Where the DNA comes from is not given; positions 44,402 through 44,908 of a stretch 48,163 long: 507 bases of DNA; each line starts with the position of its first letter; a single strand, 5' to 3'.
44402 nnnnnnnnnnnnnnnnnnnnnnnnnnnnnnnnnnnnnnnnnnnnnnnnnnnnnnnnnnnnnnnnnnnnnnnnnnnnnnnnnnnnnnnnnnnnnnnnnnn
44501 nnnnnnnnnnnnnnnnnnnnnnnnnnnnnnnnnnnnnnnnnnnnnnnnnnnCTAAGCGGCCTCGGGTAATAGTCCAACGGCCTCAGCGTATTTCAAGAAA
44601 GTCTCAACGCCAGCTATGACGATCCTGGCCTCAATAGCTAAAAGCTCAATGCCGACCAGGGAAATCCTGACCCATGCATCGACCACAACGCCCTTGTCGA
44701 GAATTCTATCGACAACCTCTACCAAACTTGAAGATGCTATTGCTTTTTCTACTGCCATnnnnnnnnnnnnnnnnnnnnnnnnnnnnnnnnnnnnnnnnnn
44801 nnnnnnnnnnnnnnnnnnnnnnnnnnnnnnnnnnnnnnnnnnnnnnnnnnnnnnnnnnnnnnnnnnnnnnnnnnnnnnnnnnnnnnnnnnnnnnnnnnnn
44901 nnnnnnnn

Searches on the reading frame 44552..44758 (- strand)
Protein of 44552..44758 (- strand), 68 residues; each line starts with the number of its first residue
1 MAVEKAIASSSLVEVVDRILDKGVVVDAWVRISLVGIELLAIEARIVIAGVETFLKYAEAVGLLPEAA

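Call 66: search_dna_similar(query=window:44552-44758:-, collection=plasmids, mode=protein, max_evalue=1e-8, max_rows=30)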
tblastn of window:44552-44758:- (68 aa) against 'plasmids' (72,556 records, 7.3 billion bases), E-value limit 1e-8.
Records with a match: 44; places in all: 54; records where one place covers at least 80% of the query: 41.
Best place of each record, by identity: 80-90% 1; 60-80% 32; <60% 11.
By first word of the organism name: Halobacterium 16; Rhodococcus 7; Halocatena 3; Streptomyces 3; Methylocella 2; Nostoc 1; Octadecabacter 1; Methylosinus 1; Candidatus 1; Spartinivicinus 1; and 8 more.
By predicted mobility (MOB-suite, as given by PLSDB): non-mobilizable 36; mobilizable 8.
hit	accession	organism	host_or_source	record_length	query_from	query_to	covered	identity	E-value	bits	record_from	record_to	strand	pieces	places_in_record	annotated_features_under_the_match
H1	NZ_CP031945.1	Nostoc sphaeroides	whole organism,water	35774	1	68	100%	80.9%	5e-27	108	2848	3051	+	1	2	gvpA: gas vesicle structural protein GvpA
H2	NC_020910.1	Octadecabacter arcticus 238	150 km offshore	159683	1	67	99%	79.1%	5e-26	105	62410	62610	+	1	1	gvpA: gas vesicle structural protein GvpA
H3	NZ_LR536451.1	Methylocella tundrae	-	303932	3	68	97%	74.2%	4e-24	100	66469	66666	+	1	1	gvpA: gas vesicle structural protein GvpA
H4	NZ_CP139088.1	Methylocella tundrae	Single cell,tundra wetland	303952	3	68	97%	74.2%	4e-24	100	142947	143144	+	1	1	gvpA: gas vesicle structural protein GvpA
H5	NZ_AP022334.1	Methylosinus sp. C49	-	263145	3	68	97%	71.2%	3e-23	97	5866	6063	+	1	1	gvpA: gas vesicle structural protein GvpA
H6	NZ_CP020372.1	Candidatus Thiodictyon syntrophicum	meromictic lake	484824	3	63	90%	75.4%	2e-22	95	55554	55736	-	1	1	gvpA: gas vesicle structural protein GvpA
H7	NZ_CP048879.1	Spartinivicinus ruber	pure culture,coastal sediment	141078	3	63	90%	72.1%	4e-21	91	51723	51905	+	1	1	gvpA: gas vesicle structural protein GvpA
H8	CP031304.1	Natrinema thermotolerans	Cell culture,Korean salt-fermented food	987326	4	67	94%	60.9%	6e-18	82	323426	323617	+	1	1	gas vesicle protein GvpA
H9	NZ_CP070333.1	Halobacterium sp. BOL4-2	Salt,Salt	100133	9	67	87%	66.1%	2e-17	81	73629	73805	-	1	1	gvpA: gas vesicle structural protein GvpA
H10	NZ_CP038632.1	Halobacterium salinarum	cell culture,DSM:3754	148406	9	67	87%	66.1%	2e-17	81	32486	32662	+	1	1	gvpA: gas vesicle structural protein GvpA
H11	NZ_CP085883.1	Halobacterium salinarum NRC-34001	Genome,Canadian salted buffalo hide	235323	9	67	87%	66.1%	2e-17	81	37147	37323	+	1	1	gvpA: gas vesicle structural protein GvpA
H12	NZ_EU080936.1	Halobacterium sp. GN101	-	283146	9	67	87%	66.1%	2e-17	81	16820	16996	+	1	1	gvpA: gas vesicle structural protein GvpA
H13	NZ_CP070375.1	Halobacterium sp. GSL-19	Brine,Brine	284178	9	67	87%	66.1%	2e-17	81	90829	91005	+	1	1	gvpA: gas vesicle structural protein GvpA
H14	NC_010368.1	Halobacterium salinarum NRC-34001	-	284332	9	67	87%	66.1%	2e-17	81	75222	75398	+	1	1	gvpA: gas vesicle structural protein GvpA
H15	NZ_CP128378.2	Halobacterium salinarum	-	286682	9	67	87%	66.1%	2e-17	81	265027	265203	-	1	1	gvpA: gas vesicle structural protein GvpA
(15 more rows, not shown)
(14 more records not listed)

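Call 67: get_annotated_region(hit=H10, flank=5000)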
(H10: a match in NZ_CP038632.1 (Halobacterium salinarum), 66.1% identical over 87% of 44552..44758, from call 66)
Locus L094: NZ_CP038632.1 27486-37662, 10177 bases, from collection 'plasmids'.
description: Halobacterium salinarum strain 91-R6 plasmid pHSAL1, complete sequence
organism: Halobacterium salinarum (NCBI taxid 2242)
taxonomy: Archaea; Euryarchaeota; Halobacteria; Halobacteriales; Halobacteriaceae; Halobacterium; Halobacterium salinarum
host: -; source: cell culture,DSM:3754; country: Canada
typing (MOB-suite, as given by PLSDB): non-mobilizable
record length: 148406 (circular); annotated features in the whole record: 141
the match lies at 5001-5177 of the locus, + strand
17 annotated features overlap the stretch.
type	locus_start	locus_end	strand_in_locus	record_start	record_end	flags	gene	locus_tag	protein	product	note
CDS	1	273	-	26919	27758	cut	gvpL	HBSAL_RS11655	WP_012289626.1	gas vesicle protein GvpL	-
CDS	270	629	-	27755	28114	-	-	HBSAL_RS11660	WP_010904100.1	gas vesicle protein K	-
CDS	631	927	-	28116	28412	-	gvpJ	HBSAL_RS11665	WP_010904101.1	gas vesicle protein GvpJ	-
CDS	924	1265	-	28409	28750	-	gvpI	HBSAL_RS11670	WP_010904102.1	gas vesicle protein GvpI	-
CDS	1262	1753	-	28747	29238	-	gvpH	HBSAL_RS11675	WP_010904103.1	gas vesicle protein GvpH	-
CDS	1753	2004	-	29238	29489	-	gvpG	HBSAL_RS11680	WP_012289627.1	gas vesicle protein GvpG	-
CDS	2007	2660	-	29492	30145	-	gvpF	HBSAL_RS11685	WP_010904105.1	gas vesicle protein GvpF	-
CDS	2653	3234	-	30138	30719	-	gvpE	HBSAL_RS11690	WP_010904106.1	gas vesicle transcriptional activator GvpE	-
CDS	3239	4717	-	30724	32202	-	gvpD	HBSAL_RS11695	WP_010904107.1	gas vesicle protein GvpD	-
CDS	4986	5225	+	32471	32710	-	gvpA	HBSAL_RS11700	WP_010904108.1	gas vesicle structural protein GvpA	-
CDS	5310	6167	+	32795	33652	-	gvpC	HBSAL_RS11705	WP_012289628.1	gas vesicle protein GvpC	-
CDS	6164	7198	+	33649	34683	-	gvpN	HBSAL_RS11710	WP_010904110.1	gas vesicle protein GvpN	GO:0031412 - gas vesicle organization [Evidence IEA]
CDS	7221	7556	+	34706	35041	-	gvpO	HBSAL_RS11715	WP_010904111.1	gas vesicle protein GvpO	-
CDS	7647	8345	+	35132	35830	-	-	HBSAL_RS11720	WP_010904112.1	TrkA family potassium uptake protein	GO:0006813 - potassium ion transport [Evidence IEA]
CDS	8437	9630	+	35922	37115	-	-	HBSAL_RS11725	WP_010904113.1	inorganic phosphate transporter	-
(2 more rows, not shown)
